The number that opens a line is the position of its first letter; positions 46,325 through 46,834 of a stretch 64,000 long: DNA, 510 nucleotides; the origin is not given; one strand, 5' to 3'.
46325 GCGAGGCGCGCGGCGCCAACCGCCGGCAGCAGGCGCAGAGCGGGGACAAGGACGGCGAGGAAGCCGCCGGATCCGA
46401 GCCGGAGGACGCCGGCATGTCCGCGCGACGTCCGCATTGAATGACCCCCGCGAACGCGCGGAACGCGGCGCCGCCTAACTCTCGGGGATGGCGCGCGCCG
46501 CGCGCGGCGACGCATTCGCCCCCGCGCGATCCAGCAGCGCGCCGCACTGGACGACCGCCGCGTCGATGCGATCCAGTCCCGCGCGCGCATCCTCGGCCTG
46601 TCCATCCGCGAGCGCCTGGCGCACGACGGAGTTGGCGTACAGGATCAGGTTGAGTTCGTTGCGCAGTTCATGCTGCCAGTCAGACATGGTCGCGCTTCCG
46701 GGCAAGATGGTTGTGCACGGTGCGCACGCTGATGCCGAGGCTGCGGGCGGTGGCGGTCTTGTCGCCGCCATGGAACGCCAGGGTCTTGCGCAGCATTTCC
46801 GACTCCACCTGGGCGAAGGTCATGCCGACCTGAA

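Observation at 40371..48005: Stress/desiccation-type gene island driven by four sigma-54 promoters, next to a dedicated NtrC-family activator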

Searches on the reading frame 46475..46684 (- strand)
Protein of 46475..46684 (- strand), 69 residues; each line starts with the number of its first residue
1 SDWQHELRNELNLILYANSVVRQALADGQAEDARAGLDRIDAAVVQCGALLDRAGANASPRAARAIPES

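Call 8: search_protein_families(library=pfam, max_evalue=0.01, proteins=[window:46475-46684:-])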
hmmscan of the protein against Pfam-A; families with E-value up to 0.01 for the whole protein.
window:46475-46684:- (69 aa): 1 family
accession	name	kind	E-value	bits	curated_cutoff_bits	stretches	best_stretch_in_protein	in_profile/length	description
PF00512.31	HisKA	-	0.0099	16.3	26.9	0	2-53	8-56/66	His Kinase A (phospho-acceptor) domain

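Call 37: search_solved_structures(query=A1, max_evalue=1, show_alignments=2)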
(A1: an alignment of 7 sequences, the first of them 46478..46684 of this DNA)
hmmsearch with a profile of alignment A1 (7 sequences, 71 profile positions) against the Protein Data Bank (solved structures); distinct sequences matched with E-value up to 1: 8.
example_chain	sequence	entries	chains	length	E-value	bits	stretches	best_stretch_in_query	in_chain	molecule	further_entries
5tgw_A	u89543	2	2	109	0.0035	20.4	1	18-66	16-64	PS1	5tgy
6z35_A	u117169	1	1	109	0.015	18.4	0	20-66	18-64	Maquette 2-1ip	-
5cwm_A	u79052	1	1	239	0.032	17.3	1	14-64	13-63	Designed helical repeat protein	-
8u4x_A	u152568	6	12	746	0.12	15.5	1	5-56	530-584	histidine kinase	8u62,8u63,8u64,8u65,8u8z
2wpr_A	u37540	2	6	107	0.43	13.7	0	28-66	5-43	TRIMERIC AUTOTRANSPORTER ADHESIN FRAGMENT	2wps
7jh6_A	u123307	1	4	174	0.52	13.4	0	22-57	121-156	Two-domain di-Zn(II) and porphyrin-binding protein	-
2yny_A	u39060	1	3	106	0.58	13.3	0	14-52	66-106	GENERAL CONTROL PROTEIN GCN4, PUTATIVE INNER MEMBRANE PROTEIN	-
8ubk_O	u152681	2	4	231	0.58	13.3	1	9-59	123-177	Achaete-scute homolog 1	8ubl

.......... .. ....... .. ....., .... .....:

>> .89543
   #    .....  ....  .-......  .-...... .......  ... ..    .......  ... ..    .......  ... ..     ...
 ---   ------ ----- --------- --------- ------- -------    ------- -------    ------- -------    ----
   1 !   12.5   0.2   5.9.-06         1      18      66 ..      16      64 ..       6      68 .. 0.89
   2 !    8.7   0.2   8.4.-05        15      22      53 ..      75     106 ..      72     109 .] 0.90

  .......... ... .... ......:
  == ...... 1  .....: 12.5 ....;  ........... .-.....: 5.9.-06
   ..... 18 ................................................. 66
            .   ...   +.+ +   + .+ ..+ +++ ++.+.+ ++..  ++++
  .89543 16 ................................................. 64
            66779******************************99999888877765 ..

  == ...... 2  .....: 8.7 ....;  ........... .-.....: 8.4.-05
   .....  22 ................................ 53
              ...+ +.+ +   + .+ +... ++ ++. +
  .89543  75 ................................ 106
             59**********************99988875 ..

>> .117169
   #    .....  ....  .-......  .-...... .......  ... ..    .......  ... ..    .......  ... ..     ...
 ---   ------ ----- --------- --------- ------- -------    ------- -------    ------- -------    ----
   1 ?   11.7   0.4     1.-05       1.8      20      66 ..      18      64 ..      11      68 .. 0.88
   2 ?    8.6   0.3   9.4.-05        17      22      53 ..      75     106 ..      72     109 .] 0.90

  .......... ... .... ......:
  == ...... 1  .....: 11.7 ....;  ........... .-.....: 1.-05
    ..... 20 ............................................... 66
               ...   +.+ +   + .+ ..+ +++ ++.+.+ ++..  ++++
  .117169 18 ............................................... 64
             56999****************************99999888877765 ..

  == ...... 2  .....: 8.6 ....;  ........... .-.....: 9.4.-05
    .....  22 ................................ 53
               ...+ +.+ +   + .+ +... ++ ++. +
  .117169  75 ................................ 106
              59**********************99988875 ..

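Call 48: search_protein_families(library=ncbifam, max_evalue=0.001, proteins=[window:46478-46684:-])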
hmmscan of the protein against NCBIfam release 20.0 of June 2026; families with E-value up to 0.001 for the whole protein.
window:46478-46684:- (69 aa): 0 families

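Call 58: find_homologous_proteins(query=A1, max_evalue=0.001)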
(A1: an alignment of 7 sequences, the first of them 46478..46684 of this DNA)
Query A1 (7 sequences) (69 aa, profile of the alignment): 45 proteins with E <= 0.001 among 3245 candidates.
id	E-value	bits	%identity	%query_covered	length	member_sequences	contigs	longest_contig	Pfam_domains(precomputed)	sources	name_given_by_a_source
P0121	1.9e-28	116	77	87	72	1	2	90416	-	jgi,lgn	-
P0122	4.3e-28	115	74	88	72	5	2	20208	-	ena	-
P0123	4.0e-27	112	50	90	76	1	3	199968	-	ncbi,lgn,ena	-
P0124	1.1e-26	110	71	94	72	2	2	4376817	-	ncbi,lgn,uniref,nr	ncbi:hypothetical protein [Pseudoxanthomonas sp. z9]|uniref:hypothetical protein n=1 Tax=Pseudoxanth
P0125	3.4e-26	109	91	100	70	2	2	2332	-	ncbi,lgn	-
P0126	4.4e-26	108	69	94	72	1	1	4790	-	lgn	-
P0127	7.6e-26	107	100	100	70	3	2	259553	-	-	-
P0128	1.4e-24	103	83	87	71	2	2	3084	-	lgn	-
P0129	2.5e-24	103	70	97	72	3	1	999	-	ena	-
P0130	8.9e-24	101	81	90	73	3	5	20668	-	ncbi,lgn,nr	nr:hypothetical protein [Pseudoxanthomonas sp.]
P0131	1.3e-23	100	75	93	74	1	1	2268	-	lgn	-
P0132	1.7e-23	100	89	77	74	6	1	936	-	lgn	-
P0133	1.8e-23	100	84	88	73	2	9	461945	-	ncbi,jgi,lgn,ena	-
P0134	2.4e-21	93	43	68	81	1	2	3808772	-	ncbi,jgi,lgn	jgi:hypothetical protein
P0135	3.6e-20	89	34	86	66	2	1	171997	-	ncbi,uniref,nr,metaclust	ncbi:hypothetical protein [Pseudoxanthomonas dokdonensis]|uniref:Uncharacterized protein n=1 Tax=Pse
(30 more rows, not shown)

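Call 60: search_solved_structures(query=A2, max_evalue=1, show_alignments=3)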
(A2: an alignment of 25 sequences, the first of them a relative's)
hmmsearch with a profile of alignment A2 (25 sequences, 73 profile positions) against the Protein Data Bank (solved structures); distinct sequences matched with E-value up to 1: 3.
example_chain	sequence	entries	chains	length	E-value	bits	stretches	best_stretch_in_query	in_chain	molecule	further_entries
8u4x_A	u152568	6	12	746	0.0048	20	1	8-61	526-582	histidine kinase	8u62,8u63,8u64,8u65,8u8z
5ukv_A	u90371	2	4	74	0.7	13.1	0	31-60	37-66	ATP-binding protein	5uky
8ubk_O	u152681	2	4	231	0.71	13.1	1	4-56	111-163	Achaete-scute homolog 1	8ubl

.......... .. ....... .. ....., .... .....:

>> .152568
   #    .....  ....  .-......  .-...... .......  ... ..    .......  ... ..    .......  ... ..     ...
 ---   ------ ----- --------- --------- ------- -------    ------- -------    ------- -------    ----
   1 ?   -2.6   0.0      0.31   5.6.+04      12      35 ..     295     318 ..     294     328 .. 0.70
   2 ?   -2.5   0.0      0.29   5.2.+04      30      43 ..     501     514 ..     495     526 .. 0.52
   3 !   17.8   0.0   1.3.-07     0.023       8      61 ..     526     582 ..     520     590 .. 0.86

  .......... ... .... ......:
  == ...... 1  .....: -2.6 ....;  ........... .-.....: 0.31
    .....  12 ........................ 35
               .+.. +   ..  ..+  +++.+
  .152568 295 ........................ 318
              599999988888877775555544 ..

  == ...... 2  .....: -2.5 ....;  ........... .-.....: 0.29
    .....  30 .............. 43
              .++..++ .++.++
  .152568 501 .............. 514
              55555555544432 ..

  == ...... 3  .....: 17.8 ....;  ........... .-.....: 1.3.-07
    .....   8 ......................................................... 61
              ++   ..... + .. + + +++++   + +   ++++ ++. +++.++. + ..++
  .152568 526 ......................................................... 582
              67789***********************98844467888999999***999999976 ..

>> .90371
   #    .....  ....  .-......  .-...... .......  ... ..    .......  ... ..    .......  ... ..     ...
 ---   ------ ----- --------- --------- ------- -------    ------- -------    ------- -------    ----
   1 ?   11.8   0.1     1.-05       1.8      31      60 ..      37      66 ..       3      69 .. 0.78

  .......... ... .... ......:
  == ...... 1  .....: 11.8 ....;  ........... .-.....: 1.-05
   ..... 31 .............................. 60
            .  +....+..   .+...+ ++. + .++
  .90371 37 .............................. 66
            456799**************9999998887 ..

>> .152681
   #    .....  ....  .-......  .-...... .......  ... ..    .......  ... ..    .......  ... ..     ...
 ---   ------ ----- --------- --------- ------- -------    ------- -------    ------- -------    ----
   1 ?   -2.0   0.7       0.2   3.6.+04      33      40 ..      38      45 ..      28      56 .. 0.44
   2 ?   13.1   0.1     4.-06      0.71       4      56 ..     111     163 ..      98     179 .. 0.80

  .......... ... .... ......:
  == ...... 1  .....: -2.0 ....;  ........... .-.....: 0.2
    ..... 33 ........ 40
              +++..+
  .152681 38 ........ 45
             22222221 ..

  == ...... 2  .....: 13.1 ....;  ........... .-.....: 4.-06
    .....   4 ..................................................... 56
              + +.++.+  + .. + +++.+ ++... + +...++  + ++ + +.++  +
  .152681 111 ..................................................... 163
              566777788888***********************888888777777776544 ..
